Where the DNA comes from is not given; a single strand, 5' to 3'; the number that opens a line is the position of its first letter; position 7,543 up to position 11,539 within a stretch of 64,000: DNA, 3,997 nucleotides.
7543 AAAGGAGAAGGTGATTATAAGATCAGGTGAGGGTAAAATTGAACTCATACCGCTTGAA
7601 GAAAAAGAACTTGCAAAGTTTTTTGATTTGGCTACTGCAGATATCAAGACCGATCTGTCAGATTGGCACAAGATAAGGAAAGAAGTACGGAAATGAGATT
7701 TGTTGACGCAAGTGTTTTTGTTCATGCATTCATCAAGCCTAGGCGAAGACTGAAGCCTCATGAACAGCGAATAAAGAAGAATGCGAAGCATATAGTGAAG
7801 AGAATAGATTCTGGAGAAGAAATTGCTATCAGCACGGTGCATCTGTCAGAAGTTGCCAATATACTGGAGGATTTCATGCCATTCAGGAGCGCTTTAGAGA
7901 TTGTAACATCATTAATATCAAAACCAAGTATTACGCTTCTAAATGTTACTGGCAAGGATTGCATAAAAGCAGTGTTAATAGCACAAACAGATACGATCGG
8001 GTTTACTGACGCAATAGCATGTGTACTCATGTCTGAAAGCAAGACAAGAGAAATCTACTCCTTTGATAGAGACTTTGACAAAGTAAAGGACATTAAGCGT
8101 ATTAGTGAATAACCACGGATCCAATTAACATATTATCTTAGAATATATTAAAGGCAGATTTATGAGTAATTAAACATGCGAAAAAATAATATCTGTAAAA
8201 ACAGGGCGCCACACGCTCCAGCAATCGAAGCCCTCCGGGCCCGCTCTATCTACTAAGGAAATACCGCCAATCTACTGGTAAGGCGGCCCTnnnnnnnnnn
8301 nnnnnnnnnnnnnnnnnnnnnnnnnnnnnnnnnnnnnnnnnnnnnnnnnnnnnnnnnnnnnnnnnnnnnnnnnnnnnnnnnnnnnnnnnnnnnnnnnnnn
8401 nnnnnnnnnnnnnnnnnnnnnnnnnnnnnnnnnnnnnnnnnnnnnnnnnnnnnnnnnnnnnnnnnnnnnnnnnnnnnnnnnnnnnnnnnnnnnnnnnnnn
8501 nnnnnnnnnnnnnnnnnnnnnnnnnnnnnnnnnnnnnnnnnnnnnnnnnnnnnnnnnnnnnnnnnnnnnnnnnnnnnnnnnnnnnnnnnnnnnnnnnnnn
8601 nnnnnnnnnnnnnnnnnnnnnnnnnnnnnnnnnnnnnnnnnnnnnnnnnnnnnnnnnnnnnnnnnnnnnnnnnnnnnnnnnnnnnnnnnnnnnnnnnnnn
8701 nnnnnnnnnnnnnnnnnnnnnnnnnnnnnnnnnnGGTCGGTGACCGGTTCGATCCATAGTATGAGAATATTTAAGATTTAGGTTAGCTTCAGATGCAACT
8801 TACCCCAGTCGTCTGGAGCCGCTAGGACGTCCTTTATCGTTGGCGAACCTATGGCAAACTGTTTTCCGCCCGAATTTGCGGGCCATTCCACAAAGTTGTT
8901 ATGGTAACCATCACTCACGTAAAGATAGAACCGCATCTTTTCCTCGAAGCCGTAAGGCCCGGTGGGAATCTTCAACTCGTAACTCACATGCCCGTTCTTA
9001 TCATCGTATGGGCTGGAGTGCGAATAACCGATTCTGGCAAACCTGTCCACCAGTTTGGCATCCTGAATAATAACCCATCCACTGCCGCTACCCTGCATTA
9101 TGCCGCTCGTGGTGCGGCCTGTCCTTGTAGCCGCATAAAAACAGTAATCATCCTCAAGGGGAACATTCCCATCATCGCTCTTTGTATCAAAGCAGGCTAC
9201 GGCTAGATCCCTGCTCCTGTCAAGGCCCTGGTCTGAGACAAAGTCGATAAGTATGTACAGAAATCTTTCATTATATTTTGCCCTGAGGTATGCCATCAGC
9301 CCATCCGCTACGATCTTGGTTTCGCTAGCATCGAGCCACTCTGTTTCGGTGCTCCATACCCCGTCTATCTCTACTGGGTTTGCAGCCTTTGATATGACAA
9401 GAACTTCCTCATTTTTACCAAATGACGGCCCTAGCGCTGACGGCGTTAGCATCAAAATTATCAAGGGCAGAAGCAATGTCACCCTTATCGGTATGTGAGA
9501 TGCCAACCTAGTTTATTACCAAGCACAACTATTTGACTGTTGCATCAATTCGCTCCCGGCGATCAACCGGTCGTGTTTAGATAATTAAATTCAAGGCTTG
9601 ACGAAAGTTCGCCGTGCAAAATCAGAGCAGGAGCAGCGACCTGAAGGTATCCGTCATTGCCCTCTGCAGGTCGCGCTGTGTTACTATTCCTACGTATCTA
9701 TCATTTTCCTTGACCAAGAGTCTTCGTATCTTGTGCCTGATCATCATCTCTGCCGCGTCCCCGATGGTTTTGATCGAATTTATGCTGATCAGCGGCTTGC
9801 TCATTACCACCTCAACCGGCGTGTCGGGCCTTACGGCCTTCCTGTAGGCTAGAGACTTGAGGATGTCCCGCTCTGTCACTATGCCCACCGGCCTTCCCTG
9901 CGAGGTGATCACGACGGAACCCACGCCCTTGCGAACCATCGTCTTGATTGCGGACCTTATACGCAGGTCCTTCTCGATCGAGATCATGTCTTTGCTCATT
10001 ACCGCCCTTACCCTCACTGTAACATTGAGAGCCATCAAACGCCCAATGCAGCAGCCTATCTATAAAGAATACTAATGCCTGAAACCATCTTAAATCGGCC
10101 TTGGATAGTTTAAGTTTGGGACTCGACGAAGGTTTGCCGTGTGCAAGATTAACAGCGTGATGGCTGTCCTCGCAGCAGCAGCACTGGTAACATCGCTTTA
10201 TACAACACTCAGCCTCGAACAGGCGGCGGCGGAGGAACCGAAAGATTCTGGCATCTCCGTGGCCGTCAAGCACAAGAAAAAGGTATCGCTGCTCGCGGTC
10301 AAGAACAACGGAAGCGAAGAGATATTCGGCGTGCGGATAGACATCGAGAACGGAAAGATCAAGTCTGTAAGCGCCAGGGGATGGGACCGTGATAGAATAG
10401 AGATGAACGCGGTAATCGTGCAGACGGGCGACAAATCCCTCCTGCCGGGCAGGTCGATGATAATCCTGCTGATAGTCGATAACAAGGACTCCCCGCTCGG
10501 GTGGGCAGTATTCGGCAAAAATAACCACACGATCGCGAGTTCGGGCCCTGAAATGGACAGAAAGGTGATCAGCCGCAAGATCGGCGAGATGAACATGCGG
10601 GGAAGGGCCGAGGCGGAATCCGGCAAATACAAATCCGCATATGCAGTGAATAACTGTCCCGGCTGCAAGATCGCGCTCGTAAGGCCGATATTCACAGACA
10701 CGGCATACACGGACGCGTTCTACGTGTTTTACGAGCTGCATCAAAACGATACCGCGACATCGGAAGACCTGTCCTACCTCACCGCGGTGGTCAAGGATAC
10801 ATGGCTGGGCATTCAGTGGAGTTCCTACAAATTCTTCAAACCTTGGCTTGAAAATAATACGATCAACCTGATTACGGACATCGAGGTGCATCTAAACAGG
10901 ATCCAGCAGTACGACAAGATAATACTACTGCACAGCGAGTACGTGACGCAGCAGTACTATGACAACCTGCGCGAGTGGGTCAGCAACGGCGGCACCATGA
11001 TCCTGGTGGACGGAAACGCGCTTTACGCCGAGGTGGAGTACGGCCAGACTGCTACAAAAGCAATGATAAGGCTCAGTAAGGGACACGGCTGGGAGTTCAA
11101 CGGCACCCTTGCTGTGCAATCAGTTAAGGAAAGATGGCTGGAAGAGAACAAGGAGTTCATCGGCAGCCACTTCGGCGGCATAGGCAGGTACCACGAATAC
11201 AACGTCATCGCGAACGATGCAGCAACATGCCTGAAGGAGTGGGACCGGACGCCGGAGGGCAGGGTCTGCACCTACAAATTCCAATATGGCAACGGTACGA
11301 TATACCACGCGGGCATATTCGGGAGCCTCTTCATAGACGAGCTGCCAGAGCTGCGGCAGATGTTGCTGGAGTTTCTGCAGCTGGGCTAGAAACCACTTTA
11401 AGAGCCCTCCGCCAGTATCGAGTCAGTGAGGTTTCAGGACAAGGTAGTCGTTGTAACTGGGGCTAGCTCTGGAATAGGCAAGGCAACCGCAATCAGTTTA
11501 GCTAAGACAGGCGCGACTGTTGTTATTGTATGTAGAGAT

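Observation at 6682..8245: Two promoter-bearing toxin-antitoxin cassettes, each precisely bracketed by perfect 22-nt copies of the tRNA-Arg 3' end, with no integrase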

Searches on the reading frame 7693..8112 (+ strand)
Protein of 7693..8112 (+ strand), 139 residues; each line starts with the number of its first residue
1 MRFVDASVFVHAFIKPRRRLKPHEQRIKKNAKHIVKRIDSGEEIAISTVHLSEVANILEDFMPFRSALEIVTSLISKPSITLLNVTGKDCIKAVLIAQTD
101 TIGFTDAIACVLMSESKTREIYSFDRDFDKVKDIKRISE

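Call 7: search_protein_families(library=pfam, proteins=[window:7693-8112:+], max_evalue=0.01)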
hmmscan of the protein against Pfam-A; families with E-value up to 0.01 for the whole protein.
window:7693-8112:+ (139 aa): 1 family
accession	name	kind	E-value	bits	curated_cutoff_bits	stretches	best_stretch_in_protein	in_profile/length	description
PF01850.27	PIN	-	1.2e-11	45.7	23.6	1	3-132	2-118/120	PIN domain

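Call 20: find_homologous_proteins(query=window:7693-8112:+, max_evalue=0.00001)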
Query window:7693-8112:+ (139 aa): 289 proteins with E <= 0.00001 among 304 candidates; the best 120 are listed.
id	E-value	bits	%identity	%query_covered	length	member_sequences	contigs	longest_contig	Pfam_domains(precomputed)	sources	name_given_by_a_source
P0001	2.4e-74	265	92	100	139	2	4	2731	PF01850.28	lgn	-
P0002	3.1e-74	264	91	100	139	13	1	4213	PF01850.28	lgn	-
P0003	1.5e-73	262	91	100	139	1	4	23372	PF01850.28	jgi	jgi:hypothetical protein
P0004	2.3e-68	246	82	100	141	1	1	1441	PF01850.28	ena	-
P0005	1.1e-66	240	82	99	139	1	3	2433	PF01850.28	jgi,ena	-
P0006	1.7e-66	239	83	99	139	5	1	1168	PF01850.28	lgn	-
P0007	4.8e-64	232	81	99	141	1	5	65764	PF01850.28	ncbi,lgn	-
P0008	5.8e-62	225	75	100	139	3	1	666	PF01850.28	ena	-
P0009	4.9e-60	219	71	99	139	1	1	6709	PF01850.28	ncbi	-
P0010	5.4e-60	218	71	99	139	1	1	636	PF01850.28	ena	-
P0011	1.0e-59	218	70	99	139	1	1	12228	PF01850.28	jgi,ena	-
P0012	1.8e-59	217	75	99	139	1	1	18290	PF01850.28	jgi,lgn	jgi:hypothetical protein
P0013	3.9e-59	216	70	99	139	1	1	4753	PF01850.28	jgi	jgi:predicted nucleic acid-binding protein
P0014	1.5e-56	207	67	99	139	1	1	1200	PF01850.28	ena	-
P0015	4.9e-44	167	54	100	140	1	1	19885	PF01850.28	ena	-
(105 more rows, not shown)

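Call 21: find_encoding_contigs(protein=P0003, flank=10000, max_places=6)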
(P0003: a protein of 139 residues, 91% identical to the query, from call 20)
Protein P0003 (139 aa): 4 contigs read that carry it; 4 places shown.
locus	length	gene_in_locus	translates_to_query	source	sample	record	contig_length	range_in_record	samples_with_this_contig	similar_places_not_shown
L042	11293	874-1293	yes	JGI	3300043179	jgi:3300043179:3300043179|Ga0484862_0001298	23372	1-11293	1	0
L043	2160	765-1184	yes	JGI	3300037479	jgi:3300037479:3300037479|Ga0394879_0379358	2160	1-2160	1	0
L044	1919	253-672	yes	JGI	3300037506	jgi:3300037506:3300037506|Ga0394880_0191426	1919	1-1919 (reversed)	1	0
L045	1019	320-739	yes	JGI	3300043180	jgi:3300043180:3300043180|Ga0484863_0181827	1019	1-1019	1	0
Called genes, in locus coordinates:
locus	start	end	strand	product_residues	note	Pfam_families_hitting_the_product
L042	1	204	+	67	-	?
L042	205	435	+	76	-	PF07927:HicA_toxin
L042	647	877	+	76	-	PF02381:MraZ (weak), PF04014:MazE_antitoxin (weak)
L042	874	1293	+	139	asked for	PF01850:PIN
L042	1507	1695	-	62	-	PF10049:DUF2283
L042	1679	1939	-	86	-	-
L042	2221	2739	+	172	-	-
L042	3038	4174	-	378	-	PF28202:SlaA-like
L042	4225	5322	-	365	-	PF28202:SlaA-like (weak)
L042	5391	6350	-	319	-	PF01113:DapB_N, PF02629:CoA_binding (faint), PF19328:DAP_DH_C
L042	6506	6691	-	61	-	-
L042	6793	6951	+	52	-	-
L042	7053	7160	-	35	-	-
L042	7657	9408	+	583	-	PF00571:CBS, PF02386:TrkH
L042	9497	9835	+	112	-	PF14464:Prok-JAB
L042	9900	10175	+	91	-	-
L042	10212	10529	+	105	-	-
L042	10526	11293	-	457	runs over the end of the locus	PF12911:OppC_N (weak), PF00528:BPD_transp_1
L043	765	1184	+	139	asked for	PF01850:PIN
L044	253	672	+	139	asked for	PF01850:PIN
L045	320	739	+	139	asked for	PF01850:PIN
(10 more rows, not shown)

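Call 22: find_encoding_contigs(protein=P0007, flank=10000, max_places=6)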
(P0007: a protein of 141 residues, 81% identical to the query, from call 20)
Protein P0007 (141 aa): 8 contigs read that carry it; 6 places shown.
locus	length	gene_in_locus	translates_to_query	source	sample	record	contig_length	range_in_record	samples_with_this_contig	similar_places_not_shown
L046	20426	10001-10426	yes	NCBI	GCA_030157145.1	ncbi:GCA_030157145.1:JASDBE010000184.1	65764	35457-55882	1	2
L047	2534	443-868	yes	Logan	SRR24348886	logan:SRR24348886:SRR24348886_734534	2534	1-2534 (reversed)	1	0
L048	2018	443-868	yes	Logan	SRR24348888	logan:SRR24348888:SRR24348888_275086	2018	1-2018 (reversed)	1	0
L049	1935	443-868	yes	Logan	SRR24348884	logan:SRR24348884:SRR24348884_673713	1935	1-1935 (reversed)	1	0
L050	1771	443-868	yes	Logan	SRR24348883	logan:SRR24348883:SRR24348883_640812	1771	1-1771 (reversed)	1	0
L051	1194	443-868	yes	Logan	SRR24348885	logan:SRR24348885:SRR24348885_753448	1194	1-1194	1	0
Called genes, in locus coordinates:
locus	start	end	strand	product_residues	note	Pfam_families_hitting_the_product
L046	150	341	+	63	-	PF14076:DUF4258 (weak)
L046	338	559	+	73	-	PF10049:DUF2283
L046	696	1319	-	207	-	PF00230:MIP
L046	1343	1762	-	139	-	PF01451:LMWPc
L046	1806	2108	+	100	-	PF12840:HTH_20 (weak), PF01022:HTH_5, PF01978:TrmB (faint), PF13412:HTH_24 (weak)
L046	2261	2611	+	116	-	PF04075:F420H2_quin_red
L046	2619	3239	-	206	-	-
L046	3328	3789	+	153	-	-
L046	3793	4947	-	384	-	-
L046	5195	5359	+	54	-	-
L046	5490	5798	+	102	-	-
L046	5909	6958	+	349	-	-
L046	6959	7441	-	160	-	PF04008:Adenosine_kin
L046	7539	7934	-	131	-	PF20364:DUF6659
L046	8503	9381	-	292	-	-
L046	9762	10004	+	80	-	PF02381:MraZ (weak), PF04014:MazE_antitoxin (weak)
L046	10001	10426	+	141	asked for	PF01850:PIN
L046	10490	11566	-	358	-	PF01835:MG2 (weak)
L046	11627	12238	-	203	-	PF02778:tRNA_int_endo_N, PF01974:tRNA_int_endo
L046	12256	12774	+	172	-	PF00252:Ribosomal_L16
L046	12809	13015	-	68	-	-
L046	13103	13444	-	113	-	PF06053:DUF929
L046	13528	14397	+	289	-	PF00491:Arginase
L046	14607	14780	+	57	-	-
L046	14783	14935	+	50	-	-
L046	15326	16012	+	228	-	-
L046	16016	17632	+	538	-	-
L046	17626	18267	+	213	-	PF00702:Hydrolase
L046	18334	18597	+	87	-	-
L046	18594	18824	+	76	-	-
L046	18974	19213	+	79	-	-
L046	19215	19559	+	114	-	PF04014:MazE_antitoxin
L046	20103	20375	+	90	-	-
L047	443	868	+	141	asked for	PF01850:PIN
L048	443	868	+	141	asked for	PF01850:PIN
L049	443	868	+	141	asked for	PF01850:PIN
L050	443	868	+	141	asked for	PF01850:PIN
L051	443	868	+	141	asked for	PF01850:PIN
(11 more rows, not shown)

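Call 23: find_encoding_contigs(protein=P0012, flank=10000, max_places=6)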
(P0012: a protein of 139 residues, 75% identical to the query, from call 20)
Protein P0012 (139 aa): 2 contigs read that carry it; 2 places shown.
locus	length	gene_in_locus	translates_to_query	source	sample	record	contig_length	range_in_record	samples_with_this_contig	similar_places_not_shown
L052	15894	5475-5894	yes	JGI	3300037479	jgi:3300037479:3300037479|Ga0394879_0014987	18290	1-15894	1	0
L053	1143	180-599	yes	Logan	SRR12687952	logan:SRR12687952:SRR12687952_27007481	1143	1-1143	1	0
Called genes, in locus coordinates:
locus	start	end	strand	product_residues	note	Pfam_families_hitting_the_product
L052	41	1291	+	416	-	-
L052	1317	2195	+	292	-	-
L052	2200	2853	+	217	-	-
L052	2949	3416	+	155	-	-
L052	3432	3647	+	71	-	-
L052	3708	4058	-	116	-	-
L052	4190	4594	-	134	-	PF01850:PIN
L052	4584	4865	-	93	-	-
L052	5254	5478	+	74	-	PF02381:MraZ (weak)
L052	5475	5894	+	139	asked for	PF01850:PIN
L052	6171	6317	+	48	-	-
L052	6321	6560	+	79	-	-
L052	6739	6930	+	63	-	-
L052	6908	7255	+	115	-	PF02452:PemK_toxin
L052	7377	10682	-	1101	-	PF19077:Big_13 (weak), PF13860:FlgD_ig (weak), PF19077:Big_13 (weak), PF22888:FIMAH (weak)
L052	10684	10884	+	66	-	-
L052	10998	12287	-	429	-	PF24684:Vgb_lyase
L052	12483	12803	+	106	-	PF03683:UPF0175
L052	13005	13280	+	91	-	-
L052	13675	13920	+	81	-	PF02697:VAPB_antitox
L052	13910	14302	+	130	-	PF01850:PIN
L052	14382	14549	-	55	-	-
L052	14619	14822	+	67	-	PF02697:VAPB_antitox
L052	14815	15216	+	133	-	PF01850:PIN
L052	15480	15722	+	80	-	PF04014:MazE_antitoxin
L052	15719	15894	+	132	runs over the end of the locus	PF01850:PIN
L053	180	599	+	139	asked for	PF01850:PIN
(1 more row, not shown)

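Call 33: find_encoding_contigs(protein=window:7693-8112:+, flank=10000, max_places=10)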
Protein window:7693-8112:+ (139 aa): no gene with exactly this product is on record in the collection.

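Call 46: find_related_loci(query=A2, collection=metagenome_contigs, flank=10000)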
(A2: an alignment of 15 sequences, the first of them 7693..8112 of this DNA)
Query A2 (139 aa) in metagenome_contigs; peptide patterns used: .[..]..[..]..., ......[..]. (x = any residue, [..] = any of these).
600 stretches matched a pattern (row limit reached: there are more); 279 encode a relative of the query (tblastn E <= 1e-3); the best 80 are kept; 80 distinct loci.
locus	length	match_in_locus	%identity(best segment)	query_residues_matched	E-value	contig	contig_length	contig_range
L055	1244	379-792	82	1-138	8e-80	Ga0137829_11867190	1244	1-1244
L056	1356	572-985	79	1-138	1e-76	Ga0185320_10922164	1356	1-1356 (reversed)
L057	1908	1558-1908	91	1-117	3e-71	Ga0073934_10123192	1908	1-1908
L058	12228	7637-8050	70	1-138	1e-67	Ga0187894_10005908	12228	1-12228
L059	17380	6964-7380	53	1-139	5e-52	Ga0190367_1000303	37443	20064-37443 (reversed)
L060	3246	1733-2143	55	1-137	1e-51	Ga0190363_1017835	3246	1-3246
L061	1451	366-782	56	1-139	3e-52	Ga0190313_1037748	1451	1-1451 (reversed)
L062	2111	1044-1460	56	1-139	4e-51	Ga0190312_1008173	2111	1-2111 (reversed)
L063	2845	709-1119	53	1-137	2e-50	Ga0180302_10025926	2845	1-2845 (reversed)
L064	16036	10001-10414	57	1-138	2e-50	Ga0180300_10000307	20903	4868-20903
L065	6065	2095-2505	53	1-137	3e-50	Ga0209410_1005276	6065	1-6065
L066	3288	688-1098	53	1-137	1e-49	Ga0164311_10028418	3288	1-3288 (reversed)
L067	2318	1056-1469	53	1-138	1e-49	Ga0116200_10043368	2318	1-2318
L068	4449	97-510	53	1-138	3e-49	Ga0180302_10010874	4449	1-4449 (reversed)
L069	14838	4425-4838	52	1-139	5e-48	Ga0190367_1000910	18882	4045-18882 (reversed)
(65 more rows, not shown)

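Call 57: find_related_loci(query=A2, collection=viral_contigs, flank=10000)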
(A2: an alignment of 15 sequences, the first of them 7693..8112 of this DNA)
Query A2 (139 aa) in viral_contigs; peptide patterns used: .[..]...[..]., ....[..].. (x = any residue, [..] = any of these).
112 stretches matched a pattern, but none encodes a relative of the query by tblastn (E <= 1e-3).

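Call 99: search_protein_families(library=pfam, proteins=[L042:1679-1939:-, L042:1507-1695:-, L042:1-204:+], max_evalue=1)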
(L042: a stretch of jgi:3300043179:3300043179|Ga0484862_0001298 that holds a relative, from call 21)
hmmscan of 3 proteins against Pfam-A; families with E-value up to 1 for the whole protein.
L042:1679-1939:- (86 aa): 3 families
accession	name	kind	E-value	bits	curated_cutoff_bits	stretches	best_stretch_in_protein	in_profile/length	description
PF04365.19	BrnT_toxin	-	0.026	15.3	34.5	1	31-80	29-76/77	Ribonuclease toxin, BrnT, of type II toxin-antitoxin system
PF18812.6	PBECR3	-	0.038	14.3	30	1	22-81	50-112/115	phage-Barnase-EndoU-ColicinE5/D-RelE like nuclease3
PF14397.11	ATPgrasp_ST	-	0.091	12.4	31.4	1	40-77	108-145/278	Sugar-transfer associated ATP-grasp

L042:1507-1695:- (62 aa): 2 families
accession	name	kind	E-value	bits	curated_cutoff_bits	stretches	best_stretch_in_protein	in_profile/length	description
PF10049.14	DUF2283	-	7e-10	39.4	23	1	2-49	1-49/49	Protein of unknown function (DUF2283)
PF13651.11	EcoRI_methylase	-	0.1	12.3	26.4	1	4-48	257-300/345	Adenine-specific methyltransferase EcoRI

L042:1-204:+ (67 aa): 3 families
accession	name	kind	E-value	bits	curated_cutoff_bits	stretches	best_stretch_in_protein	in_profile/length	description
PF15919.11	HicB_lk_antitox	-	2.2e-09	37.9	27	1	3-49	10-56/123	HicB_like antitoxin of bacterial toxin-antitoxin system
PF21748.3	UPF0150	-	9.7e-06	25.9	27.3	1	3-38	18-53/64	UPF0150-like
PF24113.1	DUF7387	-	0.0016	19.2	27.9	1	15-40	32-57/85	Family of unknown function (DUF7387)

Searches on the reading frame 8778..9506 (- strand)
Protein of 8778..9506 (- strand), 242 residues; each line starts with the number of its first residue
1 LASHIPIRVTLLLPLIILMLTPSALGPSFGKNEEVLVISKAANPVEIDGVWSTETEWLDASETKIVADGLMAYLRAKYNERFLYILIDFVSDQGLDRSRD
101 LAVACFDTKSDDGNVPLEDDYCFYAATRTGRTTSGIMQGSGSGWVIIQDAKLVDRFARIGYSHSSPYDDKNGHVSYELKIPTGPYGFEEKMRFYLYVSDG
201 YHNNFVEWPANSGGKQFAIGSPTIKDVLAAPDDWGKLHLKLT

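Call 7: search_protein_families(library=pfam, proteins=[window:8778-9506:-], max_evalue=0.01)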
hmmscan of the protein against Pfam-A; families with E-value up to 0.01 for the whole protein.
window:8778-9506:- (242 aa): 0 families

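Call 32: find_encoding_contigs(protein=window:8778-9506:-, flank=10000, max_places=10)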
Protein window:8778-9506:- (242 aa): no gene with exactly this product is on record in the collection.

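Call 69: search_protein_families(library=ncbifam, proteins=[window:8778-9506:-], max_evalue=0.01)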
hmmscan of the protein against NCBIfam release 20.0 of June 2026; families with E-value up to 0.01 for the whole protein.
window:8778-9506:- (242 aa): 0 families

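Call 89: find_homologous_proteins(query=window:8778-9506:-, max_evalue=0.00001)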
Query window:8778-9506:- (242 aa): 4 proteins with E <= 0.00001 among 491 candidates.
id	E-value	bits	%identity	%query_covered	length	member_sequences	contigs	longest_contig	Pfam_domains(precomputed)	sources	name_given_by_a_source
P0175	1.1e-142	492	96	92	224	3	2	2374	-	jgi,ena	-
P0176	1.5e-80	288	59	92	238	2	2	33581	-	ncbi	-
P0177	1.4e-74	268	54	92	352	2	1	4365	-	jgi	jgi:hypothetical protein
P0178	1.7e-69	252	51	96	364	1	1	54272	-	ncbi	ncbi:MAG: hypothetical protein ACE5J2_02320 [Nitrososphaerales archaeon]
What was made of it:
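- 8246..9600 (.): Flank of intermediate GC (0.454) with a 147-aa membrane protein (8291-8734, -) and a 242-aa secreted protein (8778-9506, -). It is not shown to belong to the array. The secreted protein has only 4 homologues in the 5.8-billion-protein set (call 89).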

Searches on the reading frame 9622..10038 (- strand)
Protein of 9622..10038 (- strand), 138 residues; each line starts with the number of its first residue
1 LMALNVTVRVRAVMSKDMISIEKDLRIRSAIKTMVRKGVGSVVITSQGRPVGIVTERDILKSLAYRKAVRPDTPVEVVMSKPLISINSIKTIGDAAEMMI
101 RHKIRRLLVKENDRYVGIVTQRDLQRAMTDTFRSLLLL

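Call 7: search_protein_families(library=pfam, proteins=[window:9622-10038:-], max_evalue=0.01)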
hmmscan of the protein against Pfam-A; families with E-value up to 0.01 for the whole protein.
window:9622-10038:- (138 aa): 1 family
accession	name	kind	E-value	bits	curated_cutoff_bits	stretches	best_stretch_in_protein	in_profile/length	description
PF00571.33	CBS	-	2.7e-28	98.5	24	2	10-64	1-56/57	CBS domain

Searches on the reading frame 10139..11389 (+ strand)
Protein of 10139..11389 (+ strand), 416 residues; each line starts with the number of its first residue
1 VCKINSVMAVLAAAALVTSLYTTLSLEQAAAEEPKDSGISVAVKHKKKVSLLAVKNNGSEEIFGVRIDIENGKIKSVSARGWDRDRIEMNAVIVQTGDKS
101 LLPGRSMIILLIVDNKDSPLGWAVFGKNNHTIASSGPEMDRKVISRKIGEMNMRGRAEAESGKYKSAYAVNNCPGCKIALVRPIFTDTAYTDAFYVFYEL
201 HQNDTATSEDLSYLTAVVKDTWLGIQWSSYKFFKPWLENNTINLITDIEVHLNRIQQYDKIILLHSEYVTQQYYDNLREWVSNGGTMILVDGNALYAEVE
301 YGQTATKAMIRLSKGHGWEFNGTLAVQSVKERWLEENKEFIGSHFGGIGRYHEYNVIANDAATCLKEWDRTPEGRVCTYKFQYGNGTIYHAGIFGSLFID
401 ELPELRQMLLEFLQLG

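Call 7: search_protein_families(library=pfam, proteins=[window:10139-11389:+], max_evalue=0.01)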
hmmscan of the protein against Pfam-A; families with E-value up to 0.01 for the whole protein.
window:10139-11389:+ (416 aa): 1 family
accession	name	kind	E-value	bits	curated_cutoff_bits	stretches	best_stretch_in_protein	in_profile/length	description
PF20254.3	DMFA2_C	-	6.8e-10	39.3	27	1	177-356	88-286/374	N,N-dimethylformamidase beta subunit-like, C-terminal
